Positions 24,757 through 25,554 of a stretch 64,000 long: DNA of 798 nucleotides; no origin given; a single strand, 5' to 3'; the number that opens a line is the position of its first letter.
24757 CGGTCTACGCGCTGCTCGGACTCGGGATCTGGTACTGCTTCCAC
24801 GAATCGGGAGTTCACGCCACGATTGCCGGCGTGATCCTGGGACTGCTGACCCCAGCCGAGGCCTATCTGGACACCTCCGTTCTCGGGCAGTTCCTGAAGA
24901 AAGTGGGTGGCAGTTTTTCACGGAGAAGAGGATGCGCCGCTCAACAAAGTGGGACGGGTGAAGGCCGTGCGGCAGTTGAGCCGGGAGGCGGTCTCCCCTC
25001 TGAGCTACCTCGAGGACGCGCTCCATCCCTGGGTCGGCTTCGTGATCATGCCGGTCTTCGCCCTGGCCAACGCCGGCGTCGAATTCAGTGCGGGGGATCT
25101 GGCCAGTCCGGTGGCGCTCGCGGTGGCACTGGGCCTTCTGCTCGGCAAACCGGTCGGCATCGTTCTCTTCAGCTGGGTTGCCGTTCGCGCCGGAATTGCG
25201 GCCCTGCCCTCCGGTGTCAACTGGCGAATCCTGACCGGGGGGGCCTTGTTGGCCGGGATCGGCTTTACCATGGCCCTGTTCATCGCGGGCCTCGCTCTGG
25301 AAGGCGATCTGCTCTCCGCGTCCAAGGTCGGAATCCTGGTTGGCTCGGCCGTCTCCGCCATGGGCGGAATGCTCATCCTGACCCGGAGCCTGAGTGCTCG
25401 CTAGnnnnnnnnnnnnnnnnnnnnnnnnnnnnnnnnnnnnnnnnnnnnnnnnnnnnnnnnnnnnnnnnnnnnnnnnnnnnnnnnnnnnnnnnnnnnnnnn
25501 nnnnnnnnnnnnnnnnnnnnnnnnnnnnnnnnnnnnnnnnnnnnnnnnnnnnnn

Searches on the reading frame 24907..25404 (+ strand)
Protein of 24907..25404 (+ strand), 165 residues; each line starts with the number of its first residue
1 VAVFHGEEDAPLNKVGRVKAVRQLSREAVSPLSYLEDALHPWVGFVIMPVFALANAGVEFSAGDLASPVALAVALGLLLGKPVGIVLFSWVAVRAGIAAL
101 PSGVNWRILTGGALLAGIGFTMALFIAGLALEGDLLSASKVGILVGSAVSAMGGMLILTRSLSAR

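Call 52: search_protein_families(library=pfam, proteins=[window:24907-25404:+], max_evalue=0.00001)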
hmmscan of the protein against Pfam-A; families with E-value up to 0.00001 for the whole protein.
window:24907-25404:+ (165 aa): 1 family
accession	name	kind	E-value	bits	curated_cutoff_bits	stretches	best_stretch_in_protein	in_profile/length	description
PF06965.17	Na_H_antiport_1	-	1.7e-44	152.7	23.5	1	23-158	235-374/374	Na+/H+ antiporter 1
